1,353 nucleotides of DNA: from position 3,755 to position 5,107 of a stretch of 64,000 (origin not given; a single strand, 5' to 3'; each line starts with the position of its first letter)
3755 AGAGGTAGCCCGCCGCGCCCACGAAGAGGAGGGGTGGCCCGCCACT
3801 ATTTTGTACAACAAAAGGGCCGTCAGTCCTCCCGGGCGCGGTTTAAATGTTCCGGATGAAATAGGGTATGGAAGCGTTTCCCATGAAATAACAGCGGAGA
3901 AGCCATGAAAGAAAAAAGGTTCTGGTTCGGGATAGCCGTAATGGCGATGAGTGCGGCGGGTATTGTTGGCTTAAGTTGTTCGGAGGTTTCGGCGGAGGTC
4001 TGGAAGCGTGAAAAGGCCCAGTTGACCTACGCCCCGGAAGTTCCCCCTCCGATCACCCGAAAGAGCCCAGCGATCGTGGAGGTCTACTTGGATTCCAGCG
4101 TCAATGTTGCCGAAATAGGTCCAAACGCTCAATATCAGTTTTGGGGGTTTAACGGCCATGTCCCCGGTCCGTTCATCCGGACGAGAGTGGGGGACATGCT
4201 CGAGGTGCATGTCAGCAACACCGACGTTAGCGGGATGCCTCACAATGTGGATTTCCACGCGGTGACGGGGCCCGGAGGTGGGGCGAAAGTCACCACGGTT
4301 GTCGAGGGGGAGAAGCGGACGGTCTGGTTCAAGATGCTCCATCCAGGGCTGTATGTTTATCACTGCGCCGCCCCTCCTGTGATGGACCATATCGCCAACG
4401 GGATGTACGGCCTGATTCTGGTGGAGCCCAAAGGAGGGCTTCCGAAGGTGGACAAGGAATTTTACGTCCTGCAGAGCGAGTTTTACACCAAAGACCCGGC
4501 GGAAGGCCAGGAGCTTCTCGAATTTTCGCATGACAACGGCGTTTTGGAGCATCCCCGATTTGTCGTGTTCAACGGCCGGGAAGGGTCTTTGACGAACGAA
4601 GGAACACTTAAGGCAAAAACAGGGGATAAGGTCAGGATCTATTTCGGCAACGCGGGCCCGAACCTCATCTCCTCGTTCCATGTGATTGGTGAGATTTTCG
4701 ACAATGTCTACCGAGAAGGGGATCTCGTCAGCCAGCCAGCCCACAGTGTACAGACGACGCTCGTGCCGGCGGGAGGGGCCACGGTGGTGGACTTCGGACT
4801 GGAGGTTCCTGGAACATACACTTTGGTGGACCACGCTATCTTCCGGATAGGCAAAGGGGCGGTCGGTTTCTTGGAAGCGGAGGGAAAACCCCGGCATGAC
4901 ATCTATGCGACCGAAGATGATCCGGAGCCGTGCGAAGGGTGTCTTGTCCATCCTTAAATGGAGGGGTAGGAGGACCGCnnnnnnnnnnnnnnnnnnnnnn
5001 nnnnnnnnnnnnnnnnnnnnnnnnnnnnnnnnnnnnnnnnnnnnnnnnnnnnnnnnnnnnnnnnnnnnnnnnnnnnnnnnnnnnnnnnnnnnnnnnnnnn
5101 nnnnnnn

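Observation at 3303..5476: nirK bracketed by two hemerythrin-like genes in a translationally coupled unit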

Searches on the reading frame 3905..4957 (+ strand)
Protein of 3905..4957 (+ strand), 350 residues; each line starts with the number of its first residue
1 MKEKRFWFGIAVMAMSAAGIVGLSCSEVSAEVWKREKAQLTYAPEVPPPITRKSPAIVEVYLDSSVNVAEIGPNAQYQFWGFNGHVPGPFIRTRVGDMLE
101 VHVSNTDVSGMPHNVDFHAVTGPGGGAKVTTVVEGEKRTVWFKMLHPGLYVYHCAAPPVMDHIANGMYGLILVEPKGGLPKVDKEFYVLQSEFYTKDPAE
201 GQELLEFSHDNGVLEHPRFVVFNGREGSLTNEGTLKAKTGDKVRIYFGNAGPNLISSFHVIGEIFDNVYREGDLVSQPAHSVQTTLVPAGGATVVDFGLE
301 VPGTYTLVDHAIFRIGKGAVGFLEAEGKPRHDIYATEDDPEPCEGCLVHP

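Call 3: search_protein_families(library=pfam, proteins=[window:3905-4957:+], max_evalue=0.01)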
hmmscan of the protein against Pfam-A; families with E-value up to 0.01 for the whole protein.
window:3905-4957:+ (350 aa): 4 families
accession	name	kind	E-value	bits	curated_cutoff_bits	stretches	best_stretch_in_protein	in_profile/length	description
PF07732.21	Cu-oxidase_3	-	2.3e-10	41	21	1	75-176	13-117/119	Multicopper oxidase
PF07731.20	Cu-oxidase_2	-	1.2e-08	35.3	20.4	1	128-176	91-136/137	Multicopper oxidase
PF00127.26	Copper-bind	-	0.00011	23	21.2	1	106-174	32-99/99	Copper binding proteins, plastocyanin/azurin family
PF13473.12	Cupredoxin_1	-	0.00094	19.6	27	0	96-156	42-94/104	Cupredoxin-like domain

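Call 4: search_protein_families(library=ncbifam, proteins=[window:3905-4957:+], max_evalue=0.01)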
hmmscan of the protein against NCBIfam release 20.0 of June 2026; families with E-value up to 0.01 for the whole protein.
window:3905-4957:+ (350 aa): 7 families
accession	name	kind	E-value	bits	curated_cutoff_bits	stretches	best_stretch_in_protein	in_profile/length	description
TIGR02376.1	Cu_nitrite_red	equivalog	9.6e-95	317.6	296.3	1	43-340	13-325/326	copper-containing nitrite reductase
TIGR01480.1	copper_res_A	subfamily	3.6e-09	35.7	478.95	1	81-200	68-188/593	copper resistance system multicopper oxidase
TIGR03388.1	ascorbase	equivalog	3e-07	29.5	614.8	1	81-225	24-173/542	L-ascorbate oxidase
TIGR02657.1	amicyanin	equivalog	1.8e-05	25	110.2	1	89-160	11-76/83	amicyanin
NF008205.1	PRK10965.1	equivalog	1.9e-05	23.7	525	1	32-175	21-165/529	multicopper oxidase CueO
TIGR03389.1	laccase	equivalog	0.00017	20.5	558.9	1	82-200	27-151/539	laccase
NF008135.0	PRK10883.1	equivalog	0.00022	19.9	581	1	70-175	58-165/471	cell division protein FtsP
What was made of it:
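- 3905..4957 (+): nirK: class II (AniA-type) two-domain copper nitrite reductase with a signal peptide. TIGR02376, 317.6 bits against a cut-off of 296.3 (call 4).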

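Call 6: find_encoding_contigs(protein=window:3905-4957:+, flank=10000, max_places=6)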
Protein window:3905-4957:+ (350 aa): 2 contigs read that carry it; 1 place shown.
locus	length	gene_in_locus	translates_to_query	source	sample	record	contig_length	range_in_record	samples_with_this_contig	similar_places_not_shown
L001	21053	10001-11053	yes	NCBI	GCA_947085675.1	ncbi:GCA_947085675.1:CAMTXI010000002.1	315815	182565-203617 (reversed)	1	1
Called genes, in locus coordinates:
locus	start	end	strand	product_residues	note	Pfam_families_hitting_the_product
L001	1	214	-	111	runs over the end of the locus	PF04134:DCC1-like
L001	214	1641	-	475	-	PF01565:FAD_binding_4, PF02913:FAD-oxidase_C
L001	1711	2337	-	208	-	PF13669:Glyoxalase_4 (weak)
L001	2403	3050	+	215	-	PF00027:cNMP_binding, PF13545:HTH_Crp_2, PF00325:Crp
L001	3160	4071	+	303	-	PF00989:PAS (weak), PF08448:PAS_4 (weak), PF13426:PAS_9, PF00990:GGDEF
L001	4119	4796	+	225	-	PF21582:CBM30 (weak)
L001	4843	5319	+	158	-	PF00571:CBS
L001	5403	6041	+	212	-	PF13189:Cytidylate_kin2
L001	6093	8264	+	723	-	PF02629:CoA_binding, PF13380:CoA_binding_2, PF13607:Succ_CoA_lig, PF19045:Ligase_CoA_2, PF13549:ATP-grasp_5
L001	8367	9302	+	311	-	PF00389:2-Hacid_dh, PF02826:2-Hacid_dh_C, PF01262:AlaDh_PNT_C (faint)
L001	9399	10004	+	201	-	PF01814:Hemerythrin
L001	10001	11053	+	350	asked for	PF07731:Cu-oxidase_2 (faint), PF07732:Cu-oxidase_3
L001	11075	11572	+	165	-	PF01814:Hemerythrin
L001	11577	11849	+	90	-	-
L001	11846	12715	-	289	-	PF02219:MTHFR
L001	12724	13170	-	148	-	-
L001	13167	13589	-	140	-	PF04238:DUF420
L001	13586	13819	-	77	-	-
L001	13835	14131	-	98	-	PF03626:COX4_pro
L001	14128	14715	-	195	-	PF00510:COX3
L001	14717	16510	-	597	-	PF02628:COX15-CtaA, PF01040:UbiA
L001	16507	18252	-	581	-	PF00115:COX1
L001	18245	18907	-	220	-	PF02790:COX2_TM, PF00116:COX2, PF13473:Cupredoxin_1 (faint)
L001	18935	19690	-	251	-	PF14686:fn3_3 (weak), PF13715:CarbopepD_reg_2 (weak), PF13620:CarboxypepD_reg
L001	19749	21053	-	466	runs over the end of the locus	PF00034:Cytochrom_C, PF13442:Cytochrome_CBB3, PF00034:Cytochrom_C, PF13442:Cytochrome_CBB3, PF09459:EB_dh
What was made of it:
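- The PAS-GGDEF gene is about 5 kb upstream (call 6).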

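Call 19: find_homologous_proteins(query=window:3905-4957:+, max_evalue=1e-30)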
Query window:3905-4957:+ (350 aa): 8000 proteins with E <= 1e-30 among 8000 candidates; the best 120 are listed.
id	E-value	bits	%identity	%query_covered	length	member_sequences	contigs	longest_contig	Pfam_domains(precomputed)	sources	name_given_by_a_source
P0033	5.9e-232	787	97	100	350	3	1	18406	PF07731.21,PF07732.22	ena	-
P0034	5.7e-181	619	79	93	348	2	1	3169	PF07731.21,PF07732.22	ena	-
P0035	2.0e-179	614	75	99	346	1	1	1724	PF07731.21,PF07732.22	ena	-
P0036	6.0e-179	613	74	99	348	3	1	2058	PF07731.21,PF07732.22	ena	-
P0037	7.1e-179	613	78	97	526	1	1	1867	PF01814.29,PF07731.21,PF07732.22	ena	-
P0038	3.2e-178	610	78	92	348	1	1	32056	PF07731.21,PF07732.22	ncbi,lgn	-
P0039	7.6e-178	609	76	97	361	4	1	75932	PF07731.21,PF07732.22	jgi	-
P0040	1.2e-177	608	75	97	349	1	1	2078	PF07731.21,PF07732.22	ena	-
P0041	4.2e-177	607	81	90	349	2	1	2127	PF07731.21,PF07732.22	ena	-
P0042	2.3e-176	604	77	96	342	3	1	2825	PF07731.21,PF07732.22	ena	-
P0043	2.7e-176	604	76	97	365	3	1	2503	PF07731.21,PF07732.22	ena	-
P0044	1.2e-175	602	75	96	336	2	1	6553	PF07731.21,PF07732.22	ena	-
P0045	1.3e-175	602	76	95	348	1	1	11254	PF07731.21,PF07732.22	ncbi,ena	-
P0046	2.9e-175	601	76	92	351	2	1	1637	PF07731.21,PF07732.22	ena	-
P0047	3.2e-175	600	76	94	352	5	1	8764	PF07731.21,PF07732.22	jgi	-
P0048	7.6e-175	599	78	92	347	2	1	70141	PF07731.21,PF07732.22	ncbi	-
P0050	1.0e-174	599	75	98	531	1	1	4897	PF01814.29,PF07731.21,PF07732.22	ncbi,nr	ncbi:MAG: nitrite reductase, copper-containing [Elusimicrobia bacterium]|nr:nitrite reductase, coppe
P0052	3.4e-174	597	78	90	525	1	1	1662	PF01814.29,PF07731.21,PF07732.22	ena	-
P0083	7.0e-168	576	77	90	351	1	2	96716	PF07731.21,PF07732.22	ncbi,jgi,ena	-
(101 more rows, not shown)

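Call 23: find_related_loci(query=A1, collection=genome_contigs, flank=6000)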
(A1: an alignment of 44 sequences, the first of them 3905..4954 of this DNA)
Query A1 (350 aa) in genome_contigs; peptide patterns used: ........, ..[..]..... (x = any residue, [..] = any of these).
599 stretches matched a pattern (row limit reached: there are more); 588 encode a relative of the query (tblastn E <= 1e-3); the best 80 are kept; 80 distinct loci.
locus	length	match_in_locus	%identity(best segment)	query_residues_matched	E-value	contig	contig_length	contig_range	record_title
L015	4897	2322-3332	75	9-350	0e+0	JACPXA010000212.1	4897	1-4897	MAG: Elusimicrobia bacterium isolate NC_groundwater_825_Pr1_B-0.1um_59_9 Montesol18_Bp1_scaffold_1142111, whole genome s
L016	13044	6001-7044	65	3-350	5e-153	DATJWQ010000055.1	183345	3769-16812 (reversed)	MAG TPA_asm: Verrucomicrobiia bacterium isolate SMAG_U15103 k141_3887192, whole genome shotgun sequence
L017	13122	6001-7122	62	6-350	7e-149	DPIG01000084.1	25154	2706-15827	MAG TPA_asm: Candidatus Omnitrophota bacterium isolate UBA10147 contig_2183, whole genome shotgun sequence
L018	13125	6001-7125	61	10-350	7e-148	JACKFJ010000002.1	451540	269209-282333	MAG: Candidatus Omnitrophota bacterium isolate HK-STAS-OMNI-2 HK-STAS-OMNI-2_2, whole genome shotgun sequence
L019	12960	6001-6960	54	7-336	1e-107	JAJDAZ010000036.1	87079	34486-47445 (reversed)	MAG: Nitrospinaceae bacterium isolate OFTM191 OFTM191_35, whole genome shotgun sequence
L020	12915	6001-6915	58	35-339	8e-107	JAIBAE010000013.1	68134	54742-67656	MAG: Bacteroidota bacterium isolate SSF3 NODE_7065_length_68134_cov_6.879027, whole genome shotgun sequence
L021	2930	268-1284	52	1-335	3e-109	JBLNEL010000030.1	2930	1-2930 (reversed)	MAG: Bacillota bacterium isolate MAG74 PRJNA889980_bin13_renamed_29, whole genome shotgun sequence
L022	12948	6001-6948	51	2-328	2e-106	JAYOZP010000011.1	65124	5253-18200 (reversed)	MAG: Nitrospinales bacterium isolate 139561_S162_rosella_bins.tsv.096 NODE_372_length_65124_cov_6.743196, whole genome s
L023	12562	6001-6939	54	20-334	1e-105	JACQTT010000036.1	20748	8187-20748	MAG: Chloroflexi bacterium isolate NC_groundwater_1418_Ag_S-0.65um_53_41 S_p65_S5_coassembly_k141_1807056, whole genome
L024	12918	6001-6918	56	29-335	1e-105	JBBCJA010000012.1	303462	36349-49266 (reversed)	MAG: Selenomonadaceae bacterium isolate MAG_CPA_14 P10A_000000020796, whole genome shotgun sequence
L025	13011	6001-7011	51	1-338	3e-105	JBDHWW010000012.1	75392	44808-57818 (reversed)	MAG: Pseudobdellovibrionaceae bacterium isolate AS-MESO-3CA.221 NODE_1309_length_75392_cov_8.976021, whole genome shotgu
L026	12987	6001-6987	52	1-335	4e-105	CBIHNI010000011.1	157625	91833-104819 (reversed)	MAG TPA_asm: uncultured Bdellovibrio sp. isolate SRR18156191_binner23_Refined_23 genome assembly, contig: ERZ27336852.45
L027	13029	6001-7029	52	2-341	7e-105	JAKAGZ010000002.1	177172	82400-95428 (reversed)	MAG: Bacteroidetes bacterium isolate WY2.bin74 NODE_93_length_177172_cov_13.842667, whole genome shotgun sequence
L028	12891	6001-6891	58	37-334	5e-112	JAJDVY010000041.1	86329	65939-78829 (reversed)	MAG: Nitrospirales bacterium isolate jk18x22bins.71 k141_179218, whole genome shotgun sequence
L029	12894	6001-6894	54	36-334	2e-104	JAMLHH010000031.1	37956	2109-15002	MAG: Chitinophagales bacterium isolate ACE_NR_BACT5 ACE_NR_BACT5_31, whole genome shotgun sequence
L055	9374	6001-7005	50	12-339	8e-102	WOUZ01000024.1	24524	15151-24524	MAG: Bacteroidetes bacterium isolate X2_MetaBAT.6 scaffold_490, whole genome shotgun sequence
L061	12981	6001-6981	53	10-335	9e-102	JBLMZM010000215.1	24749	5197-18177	MAG: Ignavibacteriales bacterium isolate MAG203 PRJNA951521_bin6_renamed_222, whole genome shotgun sequence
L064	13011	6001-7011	50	5-339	5e-101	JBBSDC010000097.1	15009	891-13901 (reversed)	MAG: Bacteroidales bacterium isolate metawrap_la6_60 metawrap_la6_60_K_1174015_L_15009_cov_14.4393, whole genome shotgun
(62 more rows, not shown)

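Call 47: search_protein_families(library=pfam, alignment_id=A4, max_evalue=0.001)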
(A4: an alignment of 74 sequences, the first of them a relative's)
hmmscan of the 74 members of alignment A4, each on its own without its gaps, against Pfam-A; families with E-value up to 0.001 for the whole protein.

A. member 1, L015:1826-2104:+ (93 aa): 0 families

B. families by the number of members that match (of 74 scanned): 61 families (the first 25 are shown)
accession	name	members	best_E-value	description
PF01814.28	Hemerythrin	6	1e-23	Hemerythrin HHE cation binding domain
PF02082.26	Rrf2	5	7.1e-32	Iron-dependent Transcriptional regulator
PF13442.11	Cytochrome_CBB3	4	4.5e-09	Cytochrome C oxidase, cbb3-type, subunit III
PF00034.26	Cytochrom_C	4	7.2e-08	Cytochrome c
PF13372.12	Alginate_exp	3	3.1e-23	Alginate export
PF12801.12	Fer4_5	3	1.9e-21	4Fe-4S binding domain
PF00037.32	Fer4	3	4.1e-10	4Fe-4S binding domain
PF14697.11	Fer4_21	3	1.2e-09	4Fe-4S dicluster domain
PF13237.11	Fer4_10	3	1.8e-09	4Fe-4S dicluster domain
PF12838.12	Fer4_7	3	7.2e-07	4Fe-4S dicluster domain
PF13187.11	Fer4_9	3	1.2e-06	4Fe-4S dicluster domain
PF12837.12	Fer4_6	3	2.4e-06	4Fe-4S binding domain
PF13484.11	Fer4_16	3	3.7e-06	4Fe-4S double cluster binding domain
PF13746.11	Fer4_18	3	3.9e-06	4Fe-4S dicluster domain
PF12798.12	Fer4_3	3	1.8e-05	4Fe-4S binding domain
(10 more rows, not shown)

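Call 48: search_protein_families(library=pfam, alignment_id=A5, max_evalue=0.001)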
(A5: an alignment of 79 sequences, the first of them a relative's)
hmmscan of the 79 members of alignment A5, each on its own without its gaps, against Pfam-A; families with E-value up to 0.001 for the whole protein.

A. member 1, L015:3336-4316:+ (327 aa): 0 families

B. families by the number of members that match (of 79 scanned): 19 families
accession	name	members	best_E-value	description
PF03781.23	FGE-sulfatase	54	7.1e-44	Sulfatase-modifying factor enzyme 1-like domain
PF02630.20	SCO1-SenC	4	1.8e-19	SCO1/SenC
PF00330.25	Aconitase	1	2.5e-185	Aconitase family (aconitate hydratase)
PF00268.27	Ribonuc_red_sm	1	5.1e-87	Ribonucleotide reductase, small chain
PF10543.14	ORF6N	1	2.6e-31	ORF6N domain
PF00027.35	cNMP_binding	1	2.9e-18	Cyclic nucleotide-binding domain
PF13545.12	HTH_Crp_2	1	4.4e-18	Crp-like helix-turn-helix domain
PF07732.21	Cu-oxidase_3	1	2.3e-14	Multicopper oxidase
PF13738.12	Pyr_redox_3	1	2.6e-12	Pyridine nucleotide-disulphide oxidoreductase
PF13673.13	Acetyltransf_10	1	2.2e-11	Acetyltransferase (GNAT) domain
PF07731.20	Cu-oxidase_2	1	4.7e-11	Multicopper oxidase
PF13508.13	Acetyltransf_7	1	2.6e-10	Acetyltransferase (GNAT) domain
PF07992.20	Pyr_redox_2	1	4.7e-10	Pyridine nucleotide-disulphide oxidoreductase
PF00743.25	FMO-like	1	1.7e-09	Flavin-binding monooxygenase-like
PF13450.12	NAD_binding_8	1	9.2e-08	NAD(P)-binding Rossmann-like domain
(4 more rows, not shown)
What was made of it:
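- Closest known: Usual nirK accessory contexts. Different: A hemerythrin downstream was found in 0/79 (call 48).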

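Call 49: find_related_loci(query=A1, collection=metagenome_contigs, flank=5000)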
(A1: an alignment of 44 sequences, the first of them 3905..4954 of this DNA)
Query A1 (350 aa) in metagenome_contigs; peptide patterns used: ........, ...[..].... (x = any residue, [..] = any of these).
600 stretches matched a pattern (row limit reached: there are more); 590 encode a relative of the query (tblastn E <= 1e-3); the best 80 are kept; 80 distinct loci.
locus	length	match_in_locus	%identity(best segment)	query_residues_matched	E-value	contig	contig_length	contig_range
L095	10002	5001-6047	73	1-350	2e-174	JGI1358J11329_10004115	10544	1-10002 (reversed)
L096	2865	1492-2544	71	1-350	1e-180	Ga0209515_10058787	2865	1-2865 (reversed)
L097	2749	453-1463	70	14-350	1e-173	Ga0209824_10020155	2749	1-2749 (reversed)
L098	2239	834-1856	68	13-350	5e-173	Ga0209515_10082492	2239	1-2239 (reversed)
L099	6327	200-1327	64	7-350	9e-156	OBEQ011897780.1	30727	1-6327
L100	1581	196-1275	64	35-350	5e-166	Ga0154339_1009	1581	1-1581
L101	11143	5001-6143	61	10-350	2e-149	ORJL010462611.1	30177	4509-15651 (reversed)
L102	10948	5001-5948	69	35-350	5e-149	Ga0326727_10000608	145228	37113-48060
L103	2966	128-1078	68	34-350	2e-151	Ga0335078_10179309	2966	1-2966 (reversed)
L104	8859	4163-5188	61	7-350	1e-131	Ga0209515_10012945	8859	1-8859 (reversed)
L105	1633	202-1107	65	35-335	1e-141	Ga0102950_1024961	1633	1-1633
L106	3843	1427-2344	65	40-341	1e-130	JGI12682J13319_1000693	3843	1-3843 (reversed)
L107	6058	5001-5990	56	29-350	7e-122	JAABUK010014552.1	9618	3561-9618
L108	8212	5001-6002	53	8-350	1e-119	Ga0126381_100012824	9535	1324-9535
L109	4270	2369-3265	57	28-327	4e-110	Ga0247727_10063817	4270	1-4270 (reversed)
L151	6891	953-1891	53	24-335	2e-100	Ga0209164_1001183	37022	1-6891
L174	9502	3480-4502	48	6-339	4e-99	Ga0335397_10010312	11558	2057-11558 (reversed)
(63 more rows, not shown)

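Call 53: find_encoding_contigs(protein=P0048, flank=5000, max_places=2)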
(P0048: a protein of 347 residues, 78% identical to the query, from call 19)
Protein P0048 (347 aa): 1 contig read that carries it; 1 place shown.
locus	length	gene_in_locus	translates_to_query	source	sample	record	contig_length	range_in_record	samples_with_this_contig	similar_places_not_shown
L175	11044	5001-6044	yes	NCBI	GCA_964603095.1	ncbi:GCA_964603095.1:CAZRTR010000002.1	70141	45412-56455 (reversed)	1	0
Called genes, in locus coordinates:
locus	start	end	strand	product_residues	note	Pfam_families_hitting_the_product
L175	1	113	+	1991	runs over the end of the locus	PF02446:Glyco_hydro_77, PF08323:Glyco_transf_5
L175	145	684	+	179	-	PF04073:tRNA_edit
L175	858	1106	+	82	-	-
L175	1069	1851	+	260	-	-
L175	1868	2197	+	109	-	-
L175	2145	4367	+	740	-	PF02629:CoA_binding, PF13380:CoA_binding_2, PF13607:Succ_CoA_lig, PF19045:Ligase_CoA_2, PF13549:ATP-grasp_5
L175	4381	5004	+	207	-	PF01814:Hemerythrin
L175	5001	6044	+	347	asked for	PF07731:Cu-oxidase_2 (faint), PF07732:Cu-oxidase_3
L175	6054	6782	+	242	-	PF00027:cNMP_binding, PF13545:HTH_Crp_2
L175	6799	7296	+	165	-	PF01814:Hemerythrin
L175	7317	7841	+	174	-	PF14512:TM1586_NiRdase (faint), PF00881:Nitroreductase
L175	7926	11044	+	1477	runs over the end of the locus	PF13672:PP2C_2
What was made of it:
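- It also occurs in L175 with a Crp gene inserted between nirK and HHE2 (call 53).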
